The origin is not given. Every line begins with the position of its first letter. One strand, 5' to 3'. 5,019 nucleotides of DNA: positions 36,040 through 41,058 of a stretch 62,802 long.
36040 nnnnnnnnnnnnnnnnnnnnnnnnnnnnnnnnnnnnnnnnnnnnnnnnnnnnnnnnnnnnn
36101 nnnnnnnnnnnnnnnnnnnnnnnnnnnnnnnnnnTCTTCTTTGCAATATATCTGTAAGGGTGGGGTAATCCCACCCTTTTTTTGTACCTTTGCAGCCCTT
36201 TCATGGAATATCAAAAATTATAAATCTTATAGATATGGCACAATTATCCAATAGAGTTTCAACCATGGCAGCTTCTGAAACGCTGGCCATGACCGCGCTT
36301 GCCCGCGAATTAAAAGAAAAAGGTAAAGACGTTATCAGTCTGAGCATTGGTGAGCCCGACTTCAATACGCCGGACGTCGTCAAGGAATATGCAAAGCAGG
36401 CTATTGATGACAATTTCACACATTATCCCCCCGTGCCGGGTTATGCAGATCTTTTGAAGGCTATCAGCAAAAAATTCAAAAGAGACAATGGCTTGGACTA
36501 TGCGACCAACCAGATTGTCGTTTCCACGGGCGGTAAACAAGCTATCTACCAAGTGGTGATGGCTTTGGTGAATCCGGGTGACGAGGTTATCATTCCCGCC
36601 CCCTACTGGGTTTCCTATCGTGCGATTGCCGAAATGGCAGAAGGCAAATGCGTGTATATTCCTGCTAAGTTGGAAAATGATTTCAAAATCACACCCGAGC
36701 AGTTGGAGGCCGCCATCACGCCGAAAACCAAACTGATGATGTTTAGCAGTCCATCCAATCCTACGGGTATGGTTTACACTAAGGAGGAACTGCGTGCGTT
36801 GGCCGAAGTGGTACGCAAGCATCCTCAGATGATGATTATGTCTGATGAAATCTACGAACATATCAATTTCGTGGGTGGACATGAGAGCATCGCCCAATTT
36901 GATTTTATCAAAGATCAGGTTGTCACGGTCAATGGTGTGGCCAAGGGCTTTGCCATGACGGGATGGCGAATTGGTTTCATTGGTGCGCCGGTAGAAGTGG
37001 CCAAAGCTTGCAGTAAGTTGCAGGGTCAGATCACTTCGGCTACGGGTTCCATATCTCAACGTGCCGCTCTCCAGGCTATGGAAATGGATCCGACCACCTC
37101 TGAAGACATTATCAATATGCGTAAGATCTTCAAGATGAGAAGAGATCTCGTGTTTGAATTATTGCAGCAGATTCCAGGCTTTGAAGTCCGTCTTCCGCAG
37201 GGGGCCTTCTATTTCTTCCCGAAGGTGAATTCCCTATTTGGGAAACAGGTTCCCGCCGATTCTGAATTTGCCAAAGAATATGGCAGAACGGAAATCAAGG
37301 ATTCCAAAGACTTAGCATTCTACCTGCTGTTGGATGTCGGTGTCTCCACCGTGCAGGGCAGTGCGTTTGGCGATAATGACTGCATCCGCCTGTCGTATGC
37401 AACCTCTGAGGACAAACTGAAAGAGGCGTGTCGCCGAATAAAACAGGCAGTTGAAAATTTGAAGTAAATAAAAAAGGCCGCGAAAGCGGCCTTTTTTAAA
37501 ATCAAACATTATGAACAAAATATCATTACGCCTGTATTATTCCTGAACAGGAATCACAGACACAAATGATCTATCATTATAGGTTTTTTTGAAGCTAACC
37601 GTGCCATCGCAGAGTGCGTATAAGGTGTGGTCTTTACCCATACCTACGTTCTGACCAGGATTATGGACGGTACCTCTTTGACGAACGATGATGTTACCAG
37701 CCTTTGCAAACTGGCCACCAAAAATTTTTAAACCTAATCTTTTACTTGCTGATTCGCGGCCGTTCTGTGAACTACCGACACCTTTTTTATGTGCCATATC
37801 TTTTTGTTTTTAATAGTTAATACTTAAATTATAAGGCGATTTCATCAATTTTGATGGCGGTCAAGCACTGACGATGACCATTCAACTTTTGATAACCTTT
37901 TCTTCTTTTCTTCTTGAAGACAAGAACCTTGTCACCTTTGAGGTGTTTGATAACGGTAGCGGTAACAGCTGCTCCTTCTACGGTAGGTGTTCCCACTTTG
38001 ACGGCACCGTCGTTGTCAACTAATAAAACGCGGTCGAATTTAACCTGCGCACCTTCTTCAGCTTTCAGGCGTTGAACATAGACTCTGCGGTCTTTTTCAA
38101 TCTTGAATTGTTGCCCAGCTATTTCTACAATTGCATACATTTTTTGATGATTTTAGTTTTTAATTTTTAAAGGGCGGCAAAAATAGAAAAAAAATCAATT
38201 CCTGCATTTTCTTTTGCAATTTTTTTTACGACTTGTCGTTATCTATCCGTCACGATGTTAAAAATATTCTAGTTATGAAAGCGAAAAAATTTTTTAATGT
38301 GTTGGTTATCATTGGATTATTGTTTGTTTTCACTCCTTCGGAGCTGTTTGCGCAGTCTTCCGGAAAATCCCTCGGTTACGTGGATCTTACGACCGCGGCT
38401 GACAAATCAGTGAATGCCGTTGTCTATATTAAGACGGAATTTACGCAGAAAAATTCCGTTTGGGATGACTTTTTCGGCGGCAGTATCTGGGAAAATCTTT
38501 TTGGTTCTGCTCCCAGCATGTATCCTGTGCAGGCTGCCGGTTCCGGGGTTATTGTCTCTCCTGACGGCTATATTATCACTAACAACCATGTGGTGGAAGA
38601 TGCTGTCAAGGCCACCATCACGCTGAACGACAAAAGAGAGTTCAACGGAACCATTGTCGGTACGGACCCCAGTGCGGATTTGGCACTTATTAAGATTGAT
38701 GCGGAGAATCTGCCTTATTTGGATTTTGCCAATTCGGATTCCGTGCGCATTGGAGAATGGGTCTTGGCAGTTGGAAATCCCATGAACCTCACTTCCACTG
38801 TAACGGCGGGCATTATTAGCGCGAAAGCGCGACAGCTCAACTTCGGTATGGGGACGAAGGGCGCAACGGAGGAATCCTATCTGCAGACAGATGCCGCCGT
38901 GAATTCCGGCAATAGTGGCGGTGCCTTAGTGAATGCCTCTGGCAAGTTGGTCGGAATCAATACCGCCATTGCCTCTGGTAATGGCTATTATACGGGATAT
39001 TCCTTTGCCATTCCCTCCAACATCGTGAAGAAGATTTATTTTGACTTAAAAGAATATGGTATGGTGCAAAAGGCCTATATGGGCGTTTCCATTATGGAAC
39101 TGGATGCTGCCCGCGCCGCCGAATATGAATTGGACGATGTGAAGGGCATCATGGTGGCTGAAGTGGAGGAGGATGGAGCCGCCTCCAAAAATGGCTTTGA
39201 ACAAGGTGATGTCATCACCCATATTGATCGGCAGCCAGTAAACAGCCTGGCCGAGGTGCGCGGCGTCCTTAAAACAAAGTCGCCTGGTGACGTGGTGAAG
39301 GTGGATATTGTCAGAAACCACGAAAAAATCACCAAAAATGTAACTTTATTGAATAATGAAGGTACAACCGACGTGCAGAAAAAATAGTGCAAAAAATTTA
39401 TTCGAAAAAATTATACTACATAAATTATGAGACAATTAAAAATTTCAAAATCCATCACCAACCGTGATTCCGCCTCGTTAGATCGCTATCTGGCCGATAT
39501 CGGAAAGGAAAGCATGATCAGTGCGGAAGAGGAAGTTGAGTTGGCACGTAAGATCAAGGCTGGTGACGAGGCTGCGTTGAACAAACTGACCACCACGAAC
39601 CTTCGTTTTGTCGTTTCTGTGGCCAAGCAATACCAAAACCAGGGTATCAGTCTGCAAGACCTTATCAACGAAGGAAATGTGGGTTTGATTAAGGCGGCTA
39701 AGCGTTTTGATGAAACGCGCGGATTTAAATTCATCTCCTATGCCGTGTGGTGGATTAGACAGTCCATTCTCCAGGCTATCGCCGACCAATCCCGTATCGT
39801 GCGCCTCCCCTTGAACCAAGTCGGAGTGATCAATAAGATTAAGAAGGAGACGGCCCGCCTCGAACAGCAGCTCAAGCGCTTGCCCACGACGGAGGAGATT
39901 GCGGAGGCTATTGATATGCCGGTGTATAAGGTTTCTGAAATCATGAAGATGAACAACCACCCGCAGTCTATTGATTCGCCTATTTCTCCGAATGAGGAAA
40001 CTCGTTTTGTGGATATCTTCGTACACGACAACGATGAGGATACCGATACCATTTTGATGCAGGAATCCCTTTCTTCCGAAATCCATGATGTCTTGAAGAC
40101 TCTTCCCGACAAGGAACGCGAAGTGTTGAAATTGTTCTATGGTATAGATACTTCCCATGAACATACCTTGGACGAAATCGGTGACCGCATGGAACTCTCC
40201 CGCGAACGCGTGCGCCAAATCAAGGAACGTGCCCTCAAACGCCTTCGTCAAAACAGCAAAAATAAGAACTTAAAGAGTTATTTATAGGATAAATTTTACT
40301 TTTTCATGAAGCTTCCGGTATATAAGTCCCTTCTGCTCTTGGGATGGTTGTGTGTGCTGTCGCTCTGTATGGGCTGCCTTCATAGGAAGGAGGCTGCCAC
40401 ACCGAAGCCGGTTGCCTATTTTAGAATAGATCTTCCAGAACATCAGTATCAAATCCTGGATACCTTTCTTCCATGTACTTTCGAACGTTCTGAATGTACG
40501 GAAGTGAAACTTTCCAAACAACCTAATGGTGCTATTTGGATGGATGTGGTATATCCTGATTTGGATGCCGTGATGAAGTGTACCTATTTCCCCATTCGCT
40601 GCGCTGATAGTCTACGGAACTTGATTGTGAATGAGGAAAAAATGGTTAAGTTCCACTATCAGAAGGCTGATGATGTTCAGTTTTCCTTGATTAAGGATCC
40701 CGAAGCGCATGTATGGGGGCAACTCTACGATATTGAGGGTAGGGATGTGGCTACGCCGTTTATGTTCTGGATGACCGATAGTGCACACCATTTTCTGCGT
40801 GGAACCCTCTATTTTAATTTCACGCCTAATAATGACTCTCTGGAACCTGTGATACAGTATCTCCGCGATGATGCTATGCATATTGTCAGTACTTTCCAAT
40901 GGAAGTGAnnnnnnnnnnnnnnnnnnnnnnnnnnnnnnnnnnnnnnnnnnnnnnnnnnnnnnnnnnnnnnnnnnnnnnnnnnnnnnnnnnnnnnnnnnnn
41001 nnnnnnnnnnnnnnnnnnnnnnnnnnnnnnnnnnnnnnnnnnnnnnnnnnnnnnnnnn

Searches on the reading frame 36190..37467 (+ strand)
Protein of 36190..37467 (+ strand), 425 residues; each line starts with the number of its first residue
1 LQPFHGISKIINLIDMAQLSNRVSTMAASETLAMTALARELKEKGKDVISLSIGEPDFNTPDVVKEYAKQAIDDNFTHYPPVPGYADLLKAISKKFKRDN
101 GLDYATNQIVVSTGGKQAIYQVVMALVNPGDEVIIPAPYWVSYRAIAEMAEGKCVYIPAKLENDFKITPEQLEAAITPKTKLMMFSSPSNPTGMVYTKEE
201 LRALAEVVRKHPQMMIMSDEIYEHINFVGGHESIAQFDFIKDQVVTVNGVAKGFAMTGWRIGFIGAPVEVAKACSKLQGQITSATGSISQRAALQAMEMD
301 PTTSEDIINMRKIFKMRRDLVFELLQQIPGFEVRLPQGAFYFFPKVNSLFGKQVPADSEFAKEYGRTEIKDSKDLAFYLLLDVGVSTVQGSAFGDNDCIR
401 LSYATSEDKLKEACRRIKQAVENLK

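Call 20: search_protein_families(library=ncbifam, proteins=[window:36190-37467:+], max_evalue=0.00001)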
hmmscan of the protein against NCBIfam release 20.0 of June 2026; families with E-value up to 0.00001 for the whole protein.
window:36190-37467:+ (425 aa): 78 families (the best 25 are shown)
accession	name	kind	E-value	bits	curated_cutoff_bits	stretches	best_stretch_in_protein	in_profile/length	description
NF004769.0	PRK06107.1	equivalog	9.6e-126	419.8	617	1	18-425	5-402/402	aspartate transaminase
NF041091.1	asp_aminotase_Arch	equivalog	8.5e-113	377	550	1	20-420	1-374/376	aspartate aminotransferase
NF005817.0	PRK07683.1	equivalog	1.4e-92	310.4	575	1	40-422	22-382/387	aminotransferase A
NF005816.0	PRK07682.1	equivalog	8.3e-84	281.4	620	1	18-424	5-386/390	aminotransferase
NF041364.1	GntC_guanitoxin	equivalog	8.6e-83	278.2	415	1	49-419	1-355/356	guanitoxin biosynthesis PLP-dependent (S)-gamma-hydroxy-L-arginine cyclodehydratase GntC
NF006229.0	PRK08361.1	equivalog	6.1e-82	275.7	624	1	39-423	23-390/391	aspartate aminotransferase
NF005588.0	PRK07309.1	equivalog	4.4e-81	272.8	576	1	46-423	30-388/391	pyridoxal phosphate-dependent aminotransferase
NF004975.0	PRK06348.1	equivalog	3.5e-75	253.4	549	1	35-419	18-381/384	pyridoxal phosphate-dependent aminotransferase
NF004770.0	PRK06108.1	subfamily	2.2e-74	250.7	422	1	16-422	10-393/396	pyridoxal phosphate-dependent aminotransferase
NF005744.0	PRK07568.1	subfamily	6e-74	249.2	389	1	18-423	2-392/398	pyridoxal phosphate-dependent aminotransferase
NF005601.0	PRK07337.1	equivalog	1.2e-73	248.5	496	1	16-420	5-391/394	pyridoxal phosphate-dependent aminotransferase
NF006514.0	PRK08960.1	equivalog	6.5e-69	232.6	554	1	17-422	3-386/388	pyridoxal phosphate-dependent aminotransferase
NF005855.0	PRK07777.1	equivalog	7e-67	226.4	553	1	22-421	9-388/391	pyridoxal phosphate-dependent aminotransferase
NF006230.0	PRK08363.1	equivalog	4.7e-63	213.3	534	1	19-421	4-392/398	alanine aminotransferase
NF006569.0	PRK09082.1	subfamily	1.1e-60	205.8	420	1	31-419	20-385/386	methionine aminotransferase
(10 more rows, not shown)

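Call 24: find_encoding_contigs(protein=window:36190-37467:+, flank=10000, max_places=10)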
Protein window:36190-37467:+ (425 aa): no gene with exactly this product is on record in the collection.

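Call 27: find_encoding_contigs(protein=window:36235-37467:+, flank=10000, max_places=10)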
Protein window:36235-37467:+ (410 aa): no gene with exactly this product is on record in the collection.

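Call 52: find_related_loci(query=window:36235-37464:+, collection=genome_contigs, flank=10000)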
Query window:36235-37464:+ (410 aa) in genome_contigs; peptide patterns used: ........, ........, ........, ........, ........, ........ (x = any residue, [..] = any of these).
553 stretches matched a pattern; 455 encode a relative of the query (tblastn E <= 1e-3); the best 80 are kept; 80 distinct loci.
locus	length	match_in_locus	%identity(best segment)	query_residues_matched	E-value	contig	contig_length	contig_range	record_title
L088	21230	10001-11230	92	1-410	0e+0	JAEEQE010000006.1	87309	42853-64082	MAG: Bacteroidales bacterium isolate Tb.RUG.328 NODE_621_length_87309_cov_2.824081, whole genome shotgun sequence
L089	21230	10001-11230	92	1-410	0e+0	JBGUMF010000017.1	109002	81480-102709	MAG: Bacteroidales bacterium isolate ruminal_MAG_24 ruminal_MAG_24_contig_0017, whole genome shotgun sequence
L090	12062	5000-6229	91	1-410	0e+0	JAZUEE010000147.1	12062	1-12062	MAG: Bacteroidales bacterium isolate T1900045302_TH20190072.MAGScoT_cleanbin_000032 SGB_6147_k141_1447566, whole genome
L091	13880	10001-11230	90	1-410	0e+0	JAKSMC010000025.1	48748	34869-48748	MAG: Bacteroidales bacterium isolate Horse_feces115 MAG115_25, whole genome shotgun sequence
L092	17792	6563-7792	91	1-410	0e+0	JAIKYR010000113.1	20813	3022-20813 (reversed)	MAG: Bacteroidales bacterium isolate RUI486 k141_5845886_flag=0_multi=8.9961_len=20813, whole genome shotgun sequence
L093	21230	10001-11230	91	1-410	0e+0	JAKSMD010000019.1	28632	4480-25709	MAG: Bacteroidales bacterium isolate Horse_feces116 MAG116_19, whole genome shotgun sequence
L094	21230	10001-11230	91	1-410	0e+0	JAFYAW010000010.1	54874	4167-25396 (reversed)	MAG: Bacteroidales bacterium isolate RGIG6923 Sheep_Rumen-5__c1933, whole genome shotgun sequence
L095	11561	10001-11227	91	1-409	0e+0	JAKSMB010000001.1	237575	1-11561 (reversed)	MAG: Bacteroidales bacterium isolate Horse_feces114 MAG114_1, whole genome shotgun sequence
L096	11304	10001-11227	90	1-409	0e+0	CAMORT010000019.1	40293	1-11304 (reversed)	MAG: uncultured Bacteroidales bacterium isolate SRR873608_bin.152_metaWRAP_v1.3_MAG genome assembly, contig: NODE_2256_l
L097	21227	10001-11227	89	1-409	0e+0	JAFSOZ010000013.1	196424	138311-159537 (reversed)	MAG: Bacteroidales bacterium isolate RGIG3342 Goat_Reticulum-6__c960, whole genome shotgun sequence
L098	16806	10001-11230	89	1-410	0e+0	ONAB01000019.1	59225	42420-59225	uncultured Bacteroidales bacterium isolate RUG125 genome assembly, contig: scaffold_245, whole genome shotgun sequence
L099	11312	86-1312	89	1-409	0e+0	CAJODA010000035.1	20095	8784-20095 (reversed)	uncultured Bacteroidales bacterium isolate Red_deer_1_mag_133 genome assembly, contig: scaffold_2715, whole genome shotg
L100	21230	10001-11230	88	1-410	0e+0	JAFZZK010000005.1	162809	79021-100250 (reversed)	MAG: Bacteroidales bacterium isolate RGIG8237 Water_buffalos_Rumen-5__c259879, whole genome shotgun sequence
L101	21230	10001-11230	88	1-410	0e+0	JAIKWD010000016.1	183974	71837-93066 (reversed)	MAG: Bacteroidales bacterium isolate RUI419 k141_12296161_flag=0_multi=23.9975_len=183974, whole genome shotgun sequence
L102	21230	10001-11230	88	1-410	0e+0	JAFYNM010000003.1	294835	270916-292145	MAG: Bacteroidales bacterium isolate RGIG7251 Water_buffalos_Cecum-3__c28, whole genome shotgun sequence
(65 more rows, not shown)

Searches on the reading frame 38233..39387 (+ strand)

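Call 20: search_protein_families(library=ncbifam, proteins=[window:38233-39387:+], max_evalue=0.00001)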
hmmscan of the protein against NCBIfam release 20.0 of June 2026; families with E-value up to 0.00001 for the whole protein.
window:38233-39387:+ (384 aa): 13 families
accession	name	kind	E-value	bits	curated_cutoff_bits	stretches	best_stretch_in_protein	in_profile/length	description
TIGR02037.1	degP_htrA_DO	subfamily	4.4e-105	352.1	416.2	1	52-379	3-334/434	Do family serine endopeptidase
NF041521.1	HhoA_HhoB_HtrA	equivalog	1.9e-78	264.1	450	1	53-371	4-330/335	HhoA/HhoB/HtrA family serine endopeptidase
NF007526.1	PRK10139.1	equivalog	1e-73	248.6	756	1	52-379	42-366/456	serine endoprotease DegQ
TIGR02038.1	protease_degS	equivalog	8e-71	239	422.95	1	98-372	75-346/351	outer membrane-stress sensor serine endopeptidase DegS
NF008147.1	PRK10898.1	equivalog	2.4e-70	237.4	408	1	97-374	74-349/352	outer membrane-stress sensor serine endopeptidase DegS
NF008189.1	PRK10942.1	equivalog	1.4e-69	234.8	720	1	99-374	111-383/477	serine endoprotease DegP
NF047968.1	SerProtHtrA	equivalog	1.6e-64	218.5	470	1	97-371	83-356/357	serine protease HtrA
NF040960.1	MamE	equivalog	4.1e-53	181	800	2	61-271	82-292/659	magnetosome formation protease MamE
NF050055.1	SerProtHtrAMycob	equivalog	5.8e-50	170.6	800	1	101-371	227-497/502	serine protease HtrA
NF053637.1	SerProtHtrAspr2045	equivalog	8.8e-47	159.9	650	1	52-373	62-387/394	serine protease HtrA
NF040961.1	MamO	equivalog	4.7e-27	94.6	800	1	100-277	97-271/648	magnetosome protein MamO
NF033740.0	MarP_fam_protase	equivalog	4e-22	78.8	250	1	100-258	210-365/390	MarP family serine protease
NF041199.1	trx7_PDZ_seleno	equivalog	2.5e-08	33.3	300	1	299-375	198-275/390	Trx7/PDZ domain-containing (seleno)protein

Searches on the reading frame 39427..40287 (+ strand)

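Call 62: search_protein_families(library=pfam, proteins=[window:39427-40287:+], max_evalue=0.001)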
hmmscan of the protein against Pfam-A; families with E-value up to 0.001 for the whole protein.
window:39427-40287:+ (286 aa): 5 families
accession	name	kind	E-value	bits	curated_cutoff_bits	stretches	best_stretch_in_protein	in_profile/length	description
PF04539.22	Sigma70_r3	-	2.8e-23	82.2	25.3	1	135-203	3-71/78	Sigma-70 region 3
PF04542.20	Sigma70_r2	-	2.1e-19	69.5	24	1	56-123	3-70/71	Sigma-70 region 2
PF04545.22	Sigma70_r4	-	2.2e-19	69.1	24.1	1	222-275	1-50/50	Sigma-70, region 4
PF00140.25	Sigma70_r1_2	-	3.8e-12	46.4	22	1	17-49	2-34/34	Sigma-70 factor, region 1.2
PF08281.18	Sigma70_r4_2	-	1.5e-05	24.9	25.7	1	218-273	3-54/54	Sigma-70, region 4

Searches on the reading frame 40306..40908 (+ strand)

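Call 62: search_protein_families(library=pfam, proteins=[window:40306-40908:+], max_evalue=0.001)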
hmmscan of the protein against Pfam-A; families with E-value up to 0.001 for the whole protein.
window:40306-40908:+ (200 aa): 1 family
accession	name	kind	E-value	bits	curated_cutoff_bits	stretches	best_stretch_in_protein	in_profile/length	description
PF25593.1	GldD_lipo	-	1.2e-51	175.4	27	1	29-199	2-170/170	Gliding motility lipoprotein GldD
